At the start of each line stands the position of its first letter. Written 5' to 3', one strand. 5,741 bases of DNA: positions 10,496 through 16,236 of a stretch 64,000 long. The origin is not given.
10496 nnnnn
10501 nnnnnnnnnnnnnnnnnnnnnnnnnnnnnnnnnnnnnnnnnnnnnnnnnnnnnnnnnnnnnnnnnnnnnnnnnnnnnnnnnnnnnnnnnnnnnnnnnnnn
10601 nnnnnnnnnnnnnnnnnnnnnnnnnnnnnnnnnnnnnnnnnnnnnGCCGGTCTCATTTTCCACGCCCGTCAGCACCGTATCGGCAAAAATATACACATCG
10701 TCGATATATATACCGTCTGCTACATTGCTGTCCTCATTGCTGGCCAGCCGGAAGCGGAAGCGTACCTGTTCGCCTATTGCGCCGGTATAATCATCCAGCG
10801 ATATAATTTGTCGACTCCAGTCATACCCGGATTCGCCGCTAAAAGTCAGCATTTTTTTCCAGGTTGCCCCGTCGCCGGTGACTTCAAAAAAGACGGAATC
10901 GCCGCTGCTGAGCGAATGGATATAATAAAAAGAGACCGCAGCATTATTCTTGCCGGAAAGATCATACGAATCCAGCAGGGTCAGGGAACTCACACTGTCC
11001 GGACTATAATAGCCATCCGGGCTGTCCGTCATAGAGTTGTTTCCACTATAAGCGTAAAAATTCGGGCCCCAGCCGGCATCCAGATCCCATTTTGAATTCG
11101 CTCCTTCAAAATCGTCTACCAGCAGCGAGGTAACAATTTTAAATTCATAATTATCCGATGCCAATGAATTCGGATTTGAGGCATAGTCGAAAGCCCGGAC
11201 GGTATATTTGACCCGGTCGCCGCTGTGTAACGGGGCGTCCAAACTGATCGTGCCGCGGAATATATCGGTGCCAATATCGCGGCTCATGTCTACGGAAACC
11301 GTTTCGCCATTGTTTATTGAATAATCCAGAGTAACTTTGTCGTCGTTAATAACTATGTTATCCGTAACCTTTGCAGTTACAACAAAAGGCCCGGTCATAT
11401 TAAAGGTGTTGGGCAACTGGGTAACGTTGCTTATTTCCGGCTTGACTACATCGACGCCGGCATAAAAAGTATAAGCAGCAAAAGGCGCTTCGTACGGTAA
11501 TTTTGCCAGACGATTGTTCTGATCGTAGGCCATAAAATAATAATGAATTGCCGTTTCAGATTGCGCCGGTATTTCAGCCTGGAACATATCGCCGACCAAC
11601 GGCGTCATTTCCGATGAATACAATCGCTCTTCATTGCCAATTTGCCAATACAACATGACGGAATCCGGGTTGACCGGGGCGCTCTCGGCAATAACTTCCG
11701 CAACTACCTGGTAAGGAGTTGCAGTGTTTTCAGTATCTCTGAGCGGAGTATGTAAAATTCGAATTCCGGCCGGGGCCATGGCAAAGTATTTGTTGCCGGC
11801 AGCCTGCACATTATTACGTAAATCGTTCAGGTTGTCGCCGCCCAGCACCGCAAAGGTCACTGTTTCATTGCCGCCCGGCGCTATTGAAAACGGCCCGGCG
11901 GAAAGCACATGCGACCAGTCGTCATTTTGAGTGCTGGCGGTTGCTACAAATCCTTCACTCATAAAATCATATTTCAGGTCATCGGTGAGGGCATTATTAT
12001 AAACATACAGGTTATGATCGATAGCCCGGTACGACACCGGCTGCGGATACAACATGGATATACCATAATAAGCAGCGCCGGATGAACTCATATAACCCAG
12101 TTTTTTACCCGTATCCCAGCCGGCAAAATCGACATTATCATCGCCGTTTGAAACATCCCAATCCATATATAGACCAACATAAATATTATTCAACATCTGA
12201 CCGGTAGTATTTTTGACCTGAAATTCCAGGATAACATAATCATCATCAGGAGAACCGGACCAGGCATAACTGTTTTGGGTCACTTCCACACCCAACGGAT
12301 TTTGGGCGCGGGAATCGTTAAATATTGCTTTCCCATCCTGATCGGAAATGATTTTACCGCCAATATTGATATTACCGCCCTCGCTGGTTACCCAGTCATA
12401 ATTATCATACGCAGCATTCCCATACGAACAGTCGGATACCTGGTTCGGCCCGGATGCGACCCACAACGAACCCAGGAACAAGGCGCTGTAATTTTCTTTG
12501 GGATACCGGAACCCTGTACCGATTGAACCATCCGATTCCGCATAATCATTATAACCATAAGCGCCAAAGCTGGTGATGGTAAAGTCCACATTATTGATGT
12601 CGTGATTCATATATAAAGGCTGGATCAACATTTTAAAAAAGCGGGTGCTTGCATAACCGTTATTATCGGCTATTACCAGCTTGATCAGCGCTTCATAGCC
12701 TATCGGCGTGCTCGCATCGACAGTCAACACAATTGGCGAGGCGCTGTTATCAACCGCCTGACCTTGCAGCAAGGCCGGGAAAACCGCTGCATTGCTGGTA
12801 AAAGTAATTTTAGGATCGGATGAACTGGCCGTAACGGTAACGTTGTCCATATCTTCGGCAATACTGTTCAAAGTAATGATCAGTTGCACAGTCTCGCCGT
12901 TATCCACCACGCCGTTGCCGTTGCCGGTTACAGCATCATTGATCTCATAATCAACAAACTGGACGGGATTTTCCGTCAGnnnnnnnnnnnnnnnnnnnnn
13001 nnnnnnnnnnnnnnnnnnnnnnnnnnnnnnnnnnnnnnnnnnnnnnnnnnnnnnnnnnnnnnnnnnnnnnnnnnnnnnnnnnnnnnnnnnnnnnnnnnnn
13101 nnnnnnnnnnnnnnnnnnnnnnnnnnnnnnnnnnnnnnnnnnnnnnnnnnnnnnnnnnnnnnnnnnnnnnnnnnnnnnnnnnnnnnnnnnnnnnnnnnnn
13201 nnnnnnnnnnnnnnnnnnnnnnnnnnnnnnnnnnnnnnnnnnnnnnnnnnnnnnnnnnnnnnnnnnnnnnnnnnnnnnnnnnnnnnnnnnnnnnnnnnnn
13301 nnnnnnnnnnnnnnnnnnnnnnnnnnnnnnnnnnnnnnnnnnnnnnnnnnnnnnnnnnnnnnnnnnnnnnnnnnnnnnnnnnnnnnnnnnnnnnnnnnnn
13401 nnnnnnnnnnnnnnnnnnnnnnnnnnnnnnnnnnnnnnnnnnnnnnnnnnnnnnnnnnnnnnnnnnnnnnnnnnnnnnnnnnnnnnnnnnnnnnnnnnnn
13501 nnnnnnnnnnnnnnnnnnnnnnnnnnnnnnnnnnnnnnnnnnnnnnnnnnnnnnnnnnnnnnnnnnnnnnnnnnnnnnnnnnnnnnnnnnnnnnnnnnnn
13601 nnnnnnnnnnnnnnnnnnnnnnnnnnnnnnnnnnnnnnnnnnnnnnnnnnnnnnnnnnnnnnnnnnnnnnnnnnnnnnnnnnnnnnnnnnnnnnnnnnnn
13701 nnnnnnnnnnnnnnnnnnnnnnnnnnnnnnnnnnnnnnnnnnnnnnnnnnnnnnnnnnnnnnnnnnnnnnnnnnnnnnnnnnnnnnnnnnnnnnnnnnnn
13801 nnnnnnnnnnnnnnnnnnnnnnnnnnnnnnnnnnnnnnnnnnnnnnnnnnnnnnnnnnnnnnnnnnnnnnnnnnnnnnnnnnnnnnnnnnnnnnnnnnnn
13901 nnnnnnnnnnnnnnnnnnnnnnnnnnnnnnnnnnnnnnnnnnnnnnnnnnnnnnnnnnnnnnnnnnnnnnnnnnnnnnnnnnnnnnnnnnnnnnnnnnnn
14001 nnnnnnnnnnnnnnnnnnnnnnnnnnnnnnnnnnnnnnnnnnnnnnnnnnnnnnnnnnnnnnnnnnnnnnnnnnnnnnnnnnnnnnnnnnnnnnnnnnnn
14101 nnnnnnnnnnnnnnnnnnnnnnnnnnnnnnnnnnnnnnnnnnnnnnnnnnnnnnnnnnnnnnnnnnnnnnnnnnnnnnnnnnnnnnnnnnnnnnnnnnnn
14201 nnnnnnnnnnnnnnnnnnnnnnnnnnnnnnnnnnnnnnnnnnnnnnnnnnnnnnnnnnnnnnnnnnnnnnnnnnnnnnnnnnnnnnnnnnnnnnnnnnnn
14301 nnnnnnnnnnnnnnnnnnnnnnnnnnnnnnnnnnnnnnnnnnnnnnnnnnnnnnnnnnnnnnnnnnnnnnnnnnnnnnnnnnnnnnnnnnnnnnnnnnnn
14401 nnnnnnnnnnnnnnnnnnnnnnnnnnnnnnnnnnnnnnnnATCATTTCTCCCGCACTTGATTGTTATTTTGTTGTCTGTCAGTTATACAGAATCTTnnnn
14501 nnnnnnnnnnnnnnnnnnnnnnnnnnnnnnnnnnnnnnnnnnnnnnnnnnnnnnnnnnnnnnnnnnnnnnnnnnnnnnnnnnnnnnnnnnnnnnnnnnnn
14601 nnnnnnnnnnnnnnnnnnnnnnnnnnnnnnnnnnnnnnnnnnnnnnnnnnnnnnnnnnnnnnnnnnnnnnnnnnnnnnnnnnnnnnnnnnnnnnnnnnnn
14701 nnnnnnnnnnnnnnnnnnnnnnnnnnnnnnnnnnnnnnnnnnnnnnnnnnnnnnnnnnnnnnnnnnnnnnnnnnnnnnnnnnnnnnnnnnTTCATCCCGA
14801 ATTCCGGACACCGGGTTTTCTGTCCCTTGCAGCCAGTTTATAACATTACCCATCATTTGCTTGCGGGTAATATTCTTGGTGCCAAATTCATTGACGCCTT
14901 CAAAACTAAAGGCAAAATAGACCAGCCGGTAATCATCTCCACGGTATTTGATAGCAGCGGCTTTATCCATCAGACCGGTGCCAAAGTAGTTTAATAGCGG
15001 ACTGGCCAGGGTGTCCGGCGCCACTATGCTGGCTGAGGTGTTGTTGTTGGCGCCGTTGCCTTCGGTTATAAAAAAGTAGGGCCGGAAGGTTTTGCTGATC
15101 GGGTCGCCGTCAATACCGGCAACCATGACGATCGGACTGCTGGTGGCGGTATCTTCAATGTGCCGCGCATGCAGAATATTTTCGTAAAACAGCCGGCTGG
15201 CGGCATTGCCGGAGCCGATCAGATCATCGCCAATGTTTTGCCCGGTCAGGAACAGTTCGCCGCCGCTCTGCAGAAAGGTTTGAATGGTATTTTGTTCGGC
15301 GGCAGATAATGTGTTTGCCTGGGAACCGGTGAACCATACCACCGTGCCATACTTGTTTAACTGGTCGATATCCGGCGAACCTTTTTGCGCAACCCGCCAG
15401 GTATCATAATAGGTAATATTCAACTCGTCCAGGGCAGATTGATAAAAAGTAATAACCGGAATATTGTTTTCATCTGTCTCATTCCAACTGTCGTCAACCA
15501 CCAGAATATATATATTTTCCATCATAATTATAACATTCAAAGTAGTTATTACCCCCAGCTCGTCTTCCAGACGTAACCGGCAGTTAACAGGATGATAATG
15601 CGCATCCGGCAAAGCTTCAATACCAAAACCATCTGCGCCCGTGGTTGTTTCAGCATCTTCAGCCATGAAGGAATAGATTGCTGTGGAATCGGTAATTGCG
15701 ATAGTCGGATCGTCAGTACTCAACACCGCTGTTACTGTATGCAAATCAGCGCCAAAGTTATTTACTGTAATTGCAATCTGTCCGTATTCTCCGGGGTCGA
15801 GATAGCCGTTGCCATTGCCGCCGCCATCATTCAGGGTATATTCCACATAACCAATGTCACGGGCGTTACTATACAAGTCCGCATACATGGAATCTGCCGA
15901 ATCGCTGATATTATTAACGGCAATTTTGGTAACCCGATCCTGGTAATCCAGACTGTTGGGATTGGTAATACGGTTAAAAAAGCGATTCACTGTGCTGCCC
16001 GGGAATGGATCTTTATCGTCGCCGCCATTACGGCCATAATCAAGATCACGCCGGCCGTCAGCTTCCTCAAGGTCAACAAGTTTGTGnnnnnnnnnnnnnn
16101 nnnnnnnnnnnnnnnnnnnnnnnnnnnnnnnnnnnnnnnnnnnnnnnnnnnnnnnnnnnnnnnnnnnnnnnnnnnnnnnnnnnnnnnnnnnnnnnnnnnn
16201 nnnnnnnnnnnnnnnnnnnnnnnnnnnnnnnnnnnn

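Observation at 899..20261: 19-kb same-strand island of five giant secreted peptidases, all T9SS cargo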

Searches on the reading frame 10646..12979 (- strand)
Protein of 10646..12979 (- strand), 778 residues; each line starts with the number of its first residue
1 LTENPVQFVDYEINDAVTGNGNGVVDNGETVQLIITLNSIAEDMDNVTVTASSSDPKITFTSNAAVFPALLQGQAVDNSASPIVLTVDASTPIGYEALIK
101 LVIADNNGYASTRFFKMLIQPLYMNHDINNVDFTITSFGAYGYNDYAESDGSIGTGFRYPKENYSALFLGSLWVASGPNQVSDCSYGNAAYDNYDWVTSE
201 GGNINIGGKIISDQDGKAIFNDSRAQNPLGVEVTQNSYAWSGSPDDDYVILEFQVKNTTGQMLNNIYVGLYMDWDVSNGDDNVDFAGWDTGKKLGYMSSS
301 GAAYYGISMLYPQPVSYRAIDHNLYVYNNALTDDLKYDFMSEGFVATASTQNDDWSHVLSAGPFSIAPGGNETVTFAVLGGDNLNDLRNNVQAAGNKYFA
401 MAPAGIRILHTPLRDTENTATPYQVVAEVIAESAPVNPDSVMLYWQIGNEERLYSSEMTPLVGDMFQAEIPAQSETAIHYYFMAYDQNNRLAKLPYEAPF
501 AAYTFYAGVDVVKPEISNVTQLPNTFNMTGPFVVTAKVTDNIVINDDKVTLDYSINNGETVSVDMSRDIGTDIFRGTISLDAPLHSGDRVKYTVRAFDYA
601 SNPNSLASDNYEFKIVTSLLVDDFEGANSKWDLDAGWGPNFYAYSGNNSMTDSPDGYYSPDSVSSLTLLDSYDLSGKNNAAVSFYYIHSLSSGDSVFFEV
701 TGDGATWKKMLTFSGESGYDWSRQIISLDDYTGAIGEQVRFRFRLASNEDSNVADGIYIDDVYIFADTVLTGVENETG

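Call 44: search_protein_families(library=pfam, proteins=[window:10646-12979:-], max_evalue=1)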
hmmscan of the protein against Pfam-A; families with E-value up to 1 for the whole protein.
seq(778 aa): 4 families
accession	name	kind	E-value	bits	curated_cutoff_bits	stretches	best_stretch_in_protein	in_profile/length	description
PF21471.3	Reelin_subrepeat-B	-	0.00014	22.1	27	1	692-764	56-126/127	Reelin subrepeat B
PF00629.30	MAM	-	0.019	15.3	26.4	1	673-765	65-153/158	MAM domain, meprin/A5/mu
PF22184.2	CBM_56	-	0.047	14.4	27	1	546-593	21-63/75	Carbohydrate binding module family 56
PF18983.5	DUF5717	-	0.13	11.8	25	0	418-489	173-247/306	Family of unknown function (DUF5717)C-terminal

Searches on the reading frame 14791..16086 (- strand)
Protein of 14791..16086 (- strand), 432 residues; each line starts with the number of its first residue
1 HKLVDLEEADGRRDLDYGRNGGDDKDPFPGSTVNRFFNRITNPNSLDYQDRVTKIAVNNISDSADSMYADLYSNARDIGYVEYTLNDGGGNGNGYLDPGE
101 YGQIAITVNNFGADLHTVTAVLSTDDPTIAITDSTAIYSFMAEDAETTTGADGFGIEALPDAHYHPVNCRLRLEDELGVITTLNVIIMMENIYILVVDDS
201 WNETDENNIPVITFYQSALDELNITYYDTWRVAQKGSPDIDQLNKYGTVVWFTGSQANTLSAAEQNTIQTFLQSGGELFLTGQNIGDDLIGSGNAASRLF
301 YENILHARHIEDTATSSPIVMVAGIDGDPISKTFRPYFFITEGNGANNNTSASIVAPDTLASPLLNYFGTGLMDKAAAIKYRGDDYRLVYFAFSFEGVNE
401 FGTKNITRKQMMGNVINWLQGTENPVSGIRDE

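Call 44: search_protein_families(library=pfam, proteins=[window:14791-16086:-], max_evalue=1)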
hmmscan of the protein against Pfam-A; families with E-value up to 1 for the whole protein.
seq(432 aa): 2 families
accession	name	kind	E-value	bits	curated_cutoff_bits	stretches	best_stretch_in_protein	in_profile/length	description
PF14258.12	DUF4350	-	0.022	15.5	30.4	1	238-285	28-75/181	Domain of unknown function (DUF4350)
PF13709.12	DUF4159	-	0.12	12.3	25.9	1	238-283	44-88/202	Domain of unknown function (DUF4159)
